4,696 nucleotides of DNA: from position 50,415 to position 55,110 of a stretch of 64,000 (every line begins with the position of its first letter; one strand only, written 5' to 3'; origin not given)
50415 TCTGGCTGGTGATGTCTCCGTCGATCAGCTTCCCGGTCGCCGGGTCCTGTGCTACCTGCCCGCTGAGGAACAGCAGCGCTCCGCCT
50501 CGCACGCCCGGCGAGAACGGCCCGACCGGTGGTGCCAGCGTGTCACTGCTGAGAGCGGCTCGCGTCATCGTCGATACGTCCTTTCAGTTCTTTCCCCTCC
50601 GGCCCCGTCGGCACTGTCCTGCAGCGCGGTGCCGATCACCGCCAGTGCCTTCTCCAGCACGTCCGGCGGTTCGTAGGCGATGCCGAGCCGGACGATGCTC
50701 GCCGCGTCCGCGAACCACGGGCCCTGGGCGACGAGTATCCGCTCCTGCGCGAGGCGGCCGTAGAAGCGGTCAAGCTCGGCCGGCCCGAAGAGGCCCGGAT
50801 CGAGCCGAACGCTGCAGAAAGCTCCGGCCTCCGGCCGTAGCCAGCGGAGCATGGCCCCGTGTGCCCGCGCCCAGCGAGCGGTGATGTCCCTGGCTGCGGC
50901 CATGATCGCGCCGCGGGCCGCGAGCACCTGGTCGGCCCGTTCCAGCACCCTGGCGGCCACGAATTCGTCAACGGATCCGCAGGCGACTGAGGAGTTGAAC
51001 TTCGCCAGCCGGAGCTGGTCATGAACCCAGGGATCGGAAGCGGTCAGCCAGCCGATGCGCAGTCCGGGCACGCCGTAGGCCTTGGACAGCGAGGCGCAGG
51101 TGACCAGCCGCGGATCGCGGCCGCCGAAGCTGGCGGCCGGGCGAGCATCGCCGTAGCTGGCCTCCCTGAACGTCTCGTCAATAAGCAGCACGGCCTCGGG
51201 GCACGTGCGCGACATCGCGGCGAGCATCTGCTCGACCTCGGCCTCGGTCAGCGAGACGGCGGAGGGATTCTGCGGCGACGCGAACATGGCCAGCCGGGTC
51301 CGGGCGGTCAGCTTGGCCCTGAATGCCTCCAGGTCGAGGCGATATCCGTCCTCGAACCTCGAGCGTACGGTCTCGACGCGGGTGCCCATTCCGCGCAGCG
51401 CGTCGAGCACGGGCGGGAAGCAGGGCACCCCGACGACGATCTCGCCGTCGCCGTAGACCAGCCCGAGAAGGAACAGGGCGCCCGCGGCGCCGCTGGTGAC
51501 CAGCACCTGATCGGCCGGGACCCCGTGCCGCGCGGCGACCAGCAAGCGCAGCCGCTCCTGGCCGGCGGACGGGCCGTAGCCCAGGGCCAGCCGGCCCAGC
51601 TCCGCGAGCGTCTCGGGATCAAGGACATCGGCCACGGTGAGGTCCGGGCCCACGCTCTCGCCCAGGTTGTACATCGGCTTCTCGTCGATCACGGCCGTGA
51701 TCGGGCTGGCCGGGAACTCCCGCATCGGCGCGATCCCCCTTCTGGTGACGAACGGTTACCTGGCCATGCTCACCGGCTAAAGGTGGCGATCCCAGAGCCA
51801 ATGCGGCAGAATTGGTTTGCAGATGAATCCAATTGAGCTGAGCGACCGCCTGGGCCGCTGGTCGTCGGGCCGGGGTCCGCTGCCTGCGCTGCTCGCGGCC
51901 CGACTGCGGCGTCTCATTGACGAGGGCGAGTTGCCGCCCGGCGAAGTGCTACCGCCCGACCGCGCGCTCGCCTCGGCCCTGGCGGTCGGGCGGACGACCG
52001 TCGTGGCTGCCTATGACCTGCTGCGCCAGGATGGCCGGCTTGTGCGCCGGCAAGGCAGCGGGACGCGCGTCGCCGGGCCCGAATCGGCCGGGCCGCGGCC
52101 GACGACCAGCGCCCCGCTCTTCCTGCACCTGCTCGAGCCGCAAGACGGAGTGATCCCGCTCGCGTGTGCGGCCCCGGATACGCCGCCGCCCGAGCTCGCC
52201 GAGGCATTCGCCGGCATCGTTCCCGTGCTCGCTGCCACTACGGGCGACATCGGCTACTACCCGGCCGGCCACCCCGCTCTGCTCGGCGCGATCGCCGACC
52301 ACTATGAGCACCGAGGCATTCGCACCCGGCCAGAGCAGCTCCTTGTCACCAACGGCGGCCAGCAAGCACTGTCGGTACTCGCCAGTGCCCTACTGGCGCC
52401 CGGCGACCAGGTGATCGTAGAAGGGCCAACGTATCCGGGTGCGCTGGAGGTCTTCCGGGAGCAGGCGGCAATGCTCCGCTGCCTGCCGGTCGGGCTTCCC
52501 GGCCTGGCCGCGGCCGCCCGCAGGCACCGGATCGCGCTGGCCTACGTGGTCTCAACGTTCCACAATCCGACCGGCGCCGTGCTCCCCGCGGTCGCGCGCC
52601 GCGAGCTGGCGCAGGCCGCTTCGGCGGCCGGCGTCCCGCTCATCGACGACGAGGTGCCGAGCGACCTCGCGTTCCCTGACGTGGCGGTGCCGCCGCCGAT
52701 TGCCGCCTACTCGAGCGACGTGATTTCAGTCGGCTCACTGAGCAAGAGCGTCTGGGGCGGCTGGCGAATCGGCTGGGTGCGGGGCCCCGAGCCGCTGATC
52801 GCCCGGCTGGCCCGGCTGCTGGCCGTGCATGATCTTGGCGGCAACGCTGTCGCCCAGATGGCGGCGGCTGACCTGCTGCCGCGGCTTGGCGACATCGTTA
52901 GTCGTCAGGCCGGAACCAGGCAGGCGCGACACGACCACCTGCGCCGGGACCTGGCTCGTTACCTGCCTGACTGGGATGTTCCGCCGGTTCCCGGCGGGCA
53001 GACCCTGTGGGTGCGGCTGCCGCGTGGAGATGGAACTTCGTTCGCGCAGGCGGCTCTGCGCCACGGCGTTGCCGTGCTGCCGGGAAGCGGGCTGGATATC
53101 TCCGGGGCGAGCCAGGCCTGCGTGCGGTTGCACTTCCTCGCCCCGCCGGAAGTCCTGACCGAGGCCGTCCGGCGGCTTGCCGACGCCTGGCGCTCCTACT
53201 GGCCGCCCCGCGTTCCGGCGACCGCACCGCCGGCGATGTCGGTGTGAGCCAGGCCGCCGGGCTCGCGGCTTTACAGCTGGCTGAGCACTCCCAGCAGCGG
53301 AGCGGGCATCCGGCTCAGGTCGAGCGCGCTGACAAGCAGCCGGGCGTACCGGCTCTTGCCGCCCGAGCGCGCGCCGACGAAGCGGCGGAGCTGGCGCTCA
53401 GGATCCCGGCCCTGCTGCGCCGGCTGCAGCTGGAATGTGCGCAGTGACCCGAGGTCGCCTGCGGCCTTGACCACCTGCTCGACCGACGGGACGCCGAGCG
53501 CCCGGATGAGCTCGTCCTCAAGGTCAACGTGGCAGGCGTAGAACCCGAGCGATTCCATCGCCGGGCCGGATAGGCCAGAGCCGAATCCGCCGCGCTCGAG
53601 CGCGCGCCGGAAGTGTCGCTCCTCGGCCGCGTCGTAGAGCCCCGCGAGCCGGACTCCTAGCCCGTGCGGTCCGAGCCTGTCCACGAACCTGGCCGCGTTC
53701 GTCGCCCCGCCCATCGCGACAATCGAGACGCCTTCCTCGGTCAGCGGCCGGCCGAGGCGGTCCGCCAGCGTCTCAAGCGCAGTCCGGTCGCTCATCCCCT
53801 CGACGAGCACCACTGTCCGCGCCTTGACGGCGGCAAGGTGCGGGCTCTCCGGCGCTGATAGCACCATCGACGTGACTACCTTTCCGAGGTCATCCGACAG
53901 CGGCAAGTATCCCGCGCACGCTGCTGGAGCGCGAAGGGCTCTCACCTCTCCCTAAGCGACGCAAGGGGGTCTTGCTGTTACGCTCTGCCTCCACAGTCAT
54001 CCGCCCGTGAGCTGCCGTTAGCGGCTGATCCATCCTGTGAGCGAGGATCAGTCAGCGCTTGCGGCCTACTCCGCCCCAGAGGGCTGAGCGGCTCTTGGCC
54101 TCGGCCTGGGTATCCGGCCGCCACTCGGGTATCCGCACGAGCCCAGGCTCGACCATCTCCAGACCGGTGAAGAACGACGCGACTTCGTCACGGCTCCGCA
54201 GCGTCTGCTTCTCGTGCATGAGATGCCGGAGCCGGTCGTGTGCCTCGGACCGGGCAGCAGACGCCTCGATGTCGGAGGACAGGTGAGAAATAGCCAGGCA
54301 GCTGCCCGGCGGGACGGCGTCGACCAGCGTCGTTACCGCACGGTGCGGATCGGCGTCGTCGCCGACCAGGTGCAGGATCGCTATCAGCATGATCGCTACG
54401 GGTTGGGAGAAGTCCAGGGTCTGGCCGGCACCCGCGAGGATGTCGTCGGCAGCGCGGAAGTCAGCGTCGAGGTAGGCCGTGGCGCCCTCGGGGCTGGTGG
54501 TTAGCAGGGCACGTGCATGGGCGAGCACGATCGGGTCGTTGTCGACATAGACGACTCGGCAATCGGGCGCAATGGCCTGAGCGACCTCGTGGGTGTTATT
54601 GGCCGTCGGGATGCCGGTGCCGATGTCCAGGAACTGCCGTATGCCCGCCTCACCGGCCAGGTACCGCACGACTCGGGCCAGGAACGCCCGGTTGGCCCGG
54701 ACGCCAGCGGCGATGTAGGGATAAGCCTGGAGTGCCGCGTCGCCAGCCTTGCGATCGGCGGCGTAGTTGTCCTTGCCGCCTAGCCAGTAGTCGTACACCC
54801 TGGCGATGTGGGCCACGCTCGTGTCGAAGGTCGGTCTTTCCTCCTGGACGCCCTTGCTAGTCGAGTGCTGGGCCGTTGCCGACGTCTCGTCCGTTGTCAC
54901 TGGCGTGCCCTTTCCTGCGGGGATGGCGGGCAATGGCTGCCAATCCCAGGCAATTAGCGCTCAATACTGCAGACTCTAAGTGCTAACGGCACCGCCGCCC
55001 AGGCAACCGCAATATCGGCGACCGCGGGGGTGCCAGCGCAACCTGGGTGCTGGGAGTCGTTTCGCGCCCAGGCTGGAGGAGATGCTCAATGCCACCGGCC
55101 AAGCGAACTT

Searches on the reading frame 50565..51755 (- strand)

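Call 58: search_protein_families(library=pfam, proteins=[window:50565-51755:-], max_evalue=0.0001)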
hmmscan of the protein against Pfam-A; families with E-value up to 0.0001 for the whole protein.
window:50565-51755:- (396 aa): 1 family
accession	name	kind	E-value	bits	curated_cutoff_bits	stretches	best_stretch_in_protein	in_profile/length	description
PF00155.27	Aminotran_1_2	-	5.4e-36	125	19.7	1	28-374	3-361/361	Aminotransferase class I and II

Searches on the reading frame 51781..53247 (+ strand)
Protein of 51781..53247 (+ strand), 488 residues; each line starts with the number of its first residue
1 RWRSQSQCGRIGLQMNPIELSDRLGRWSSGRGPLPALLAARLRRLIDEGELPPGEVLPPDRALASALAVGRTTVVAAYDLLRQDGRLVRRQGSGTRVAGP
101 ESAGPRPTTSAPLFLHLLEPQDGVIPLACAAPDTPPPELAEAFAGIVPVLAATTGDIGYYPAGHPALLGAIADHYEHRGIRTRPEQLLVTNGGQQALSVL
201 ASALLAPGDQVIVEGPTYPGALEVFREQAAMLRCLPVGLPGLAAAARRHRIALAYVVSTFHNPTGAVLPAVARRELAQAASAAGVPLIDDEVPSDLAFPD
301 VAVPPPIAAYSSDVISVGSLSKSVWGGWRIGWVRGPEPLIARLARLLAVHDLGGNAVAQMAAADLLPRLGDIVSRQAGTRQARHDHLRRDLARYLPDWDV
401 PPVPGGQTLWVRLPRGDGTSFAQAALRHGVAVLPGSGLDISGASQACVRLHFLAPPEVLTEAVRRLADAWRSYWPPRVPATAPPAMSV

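Call 58: search_protein_families(library=pfam, proteins=[window:51781-53247:+], max_evalue=0.0001)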
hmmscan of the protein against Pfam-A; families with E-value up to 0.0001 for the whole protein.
window:51781-53247:+ (488 aa): 2 families
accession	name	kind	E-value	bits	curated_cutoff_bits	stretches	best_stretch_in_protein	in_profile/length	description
PF00155.27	Aminotran_1_2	-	6e-28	98.5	19.7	1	135-466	18-361/361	Aminotransferase class I and II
PF00392.27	GntR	-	6.7e-16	58.1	27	1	39-97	6-64/64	Bacterial regulatory proteins, gntR family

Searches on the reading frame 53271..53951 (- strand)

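Call 58: search_protein_families(library=pfam, proteins=[window:53271-53951:-], max_evalue=0.0001)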
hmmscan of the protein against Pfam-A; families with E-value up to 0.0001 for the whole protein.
window:53271-53951:- (226 aa): 1 family
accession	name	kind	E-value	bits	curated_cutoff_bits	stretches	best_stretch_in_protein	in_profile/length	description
PF20469.4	OLD-like_TOPRIM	-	2.3e-11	44.5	23.2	1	44-107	3-65/67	Overcoming lysogenization defect protein-like, TOPRIM domain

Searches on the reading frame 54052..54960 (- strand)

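Call 58: search_protein_families(library=pfam, proteins=[window:54052-54960:-], max_evalue=0.0001)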
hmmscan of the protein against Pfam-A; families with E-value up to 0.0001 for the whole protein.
window:54052-54960:- (302 aa): 1 family
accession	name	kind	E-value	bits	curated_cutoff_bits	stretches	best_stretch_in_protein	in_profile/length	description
PF04672.18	Methyltransf_19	-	9.9e-106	353.6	26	1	40-301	3-267/268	S-adenosyl methyltransferase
